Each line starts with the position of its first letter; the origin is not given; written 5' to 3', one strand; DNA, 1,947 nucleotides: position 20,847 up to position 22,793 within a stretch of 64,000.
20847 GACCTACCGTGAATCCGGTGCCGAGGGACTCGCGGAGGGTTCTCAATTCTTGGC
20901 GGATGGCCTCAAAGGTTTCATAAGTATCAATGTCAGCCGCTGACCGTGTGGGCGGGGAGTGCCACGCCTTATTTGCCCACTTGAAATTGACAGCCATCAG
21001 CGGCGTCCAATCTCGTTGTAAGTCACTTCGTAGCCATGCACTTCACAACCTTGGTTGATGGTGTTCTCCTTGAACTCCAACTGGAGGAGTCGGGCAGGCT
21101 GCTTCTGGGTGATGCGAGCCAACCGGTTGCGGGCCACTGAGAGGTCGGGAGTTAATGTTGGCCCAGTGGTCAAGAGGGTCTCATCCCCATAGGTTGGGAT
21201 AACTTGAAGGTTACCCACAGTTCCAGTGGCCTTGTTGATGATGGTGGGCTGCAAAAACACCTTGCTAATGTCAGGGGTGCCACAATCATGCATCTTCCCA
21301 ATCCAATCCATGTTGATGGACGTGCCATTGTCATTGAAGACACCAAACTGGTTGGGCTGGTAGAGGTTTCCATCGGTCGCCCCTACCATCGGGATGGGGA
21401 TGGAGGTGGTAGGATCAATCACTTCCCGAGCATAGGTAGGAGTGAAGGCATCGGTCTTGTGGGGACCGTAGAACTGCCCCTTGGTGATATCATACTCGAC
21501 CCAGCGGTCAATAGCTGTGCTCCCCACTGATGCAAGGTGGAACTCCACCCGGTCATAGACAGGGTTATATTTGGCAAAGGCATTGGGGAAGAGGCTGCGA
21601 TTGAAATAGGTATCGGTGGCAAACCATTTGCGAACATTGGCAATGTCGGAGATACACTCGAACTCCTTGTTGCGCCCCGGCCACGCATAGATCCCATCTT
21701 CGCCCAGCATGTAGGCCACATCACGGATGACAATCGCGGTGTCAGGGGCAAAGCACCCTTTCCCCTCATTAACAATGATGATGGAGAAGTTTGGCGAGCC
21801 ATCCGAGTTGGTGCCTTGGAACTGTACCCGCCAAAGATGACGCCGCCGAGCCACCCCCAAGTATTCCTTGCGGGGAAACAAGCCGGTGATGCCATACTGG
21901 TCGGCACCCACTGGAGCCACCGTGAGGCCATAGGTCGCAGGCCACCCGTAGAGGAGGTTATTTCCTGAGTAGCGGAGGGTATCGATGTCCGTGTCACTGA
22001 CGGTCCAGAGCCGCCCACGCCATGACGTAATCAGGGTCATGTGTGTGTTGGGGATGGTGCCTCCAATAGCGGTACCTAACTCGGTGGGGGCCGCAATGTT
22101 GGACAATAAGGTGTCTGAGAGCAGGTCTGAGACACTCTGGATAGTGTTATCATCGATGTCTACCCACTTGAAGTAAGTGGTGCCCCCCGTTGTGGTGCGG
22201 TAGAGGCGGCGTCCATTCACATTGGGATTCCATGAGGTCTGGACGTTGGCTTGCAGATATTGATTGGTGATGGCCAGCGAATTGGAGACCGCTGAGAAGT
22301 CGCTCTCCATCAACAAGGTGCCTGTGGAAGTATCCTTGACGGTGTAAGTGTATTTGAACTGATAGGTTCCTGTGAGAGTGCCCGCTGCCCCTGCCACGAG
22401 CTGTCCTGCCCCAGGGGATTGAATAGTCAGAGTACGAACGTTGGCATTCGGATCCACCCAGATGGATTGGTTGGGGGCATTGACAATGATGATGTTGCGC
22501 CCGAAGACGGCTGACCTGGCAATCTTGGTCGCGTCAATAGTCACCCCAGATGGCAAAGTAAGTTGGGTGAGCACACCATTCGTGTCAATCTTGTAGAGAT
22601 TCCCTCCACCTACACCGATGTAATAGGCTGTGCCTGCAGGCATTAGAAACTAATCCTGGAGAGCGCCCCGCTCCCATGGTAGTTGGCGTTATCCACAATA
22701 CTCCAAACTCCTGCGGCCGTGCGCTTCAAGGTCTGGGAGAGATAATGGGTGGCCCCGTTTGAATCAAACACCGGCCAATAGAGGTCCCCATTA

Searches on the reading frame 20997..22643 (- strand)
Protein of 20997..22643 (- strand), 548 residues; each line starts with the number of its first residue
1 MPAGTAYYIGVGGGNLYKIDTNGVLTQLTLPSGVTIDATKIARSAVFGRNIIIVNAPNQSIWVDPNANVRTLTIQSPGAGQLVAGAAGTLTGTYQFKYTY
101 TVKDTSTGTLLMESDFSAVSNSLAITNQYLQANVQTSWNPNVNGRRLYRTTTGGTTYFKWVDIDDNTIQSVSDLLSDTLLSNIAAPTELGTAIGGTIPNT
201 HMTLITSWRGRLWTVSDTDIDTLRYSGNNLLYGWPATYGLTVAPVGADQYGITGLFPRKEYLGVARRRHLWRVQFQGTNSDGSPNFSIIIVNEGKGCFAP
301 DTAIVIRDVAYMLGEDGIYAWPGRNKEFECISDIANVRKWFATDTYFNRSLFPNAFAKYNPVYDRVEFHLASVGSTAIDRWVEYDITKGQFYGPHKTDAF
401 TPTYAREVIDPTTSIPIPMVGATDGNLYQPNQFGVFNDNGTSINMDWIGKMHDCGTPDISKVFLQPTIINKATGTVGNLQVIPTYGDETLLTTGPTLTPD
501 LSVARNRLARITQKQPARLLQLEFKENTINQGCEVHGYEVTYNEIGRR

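Call 11: search_protein_families(library=phrogs, proteins=[window:20997-22643:-], max_evalue=0.001)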
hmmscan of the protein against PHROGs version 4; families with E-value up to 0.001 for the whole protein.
window:20997-22643:- (548 aa): 2 families
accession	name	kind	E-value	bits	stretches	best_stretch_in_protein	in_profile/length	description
phrog_3287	-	head and packaging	2e-13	51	1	245-386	204-336/524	virion structural protein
phrog_511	-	head and packaging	2.6e-10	40.3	1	25-342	429-691/862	internal virion protein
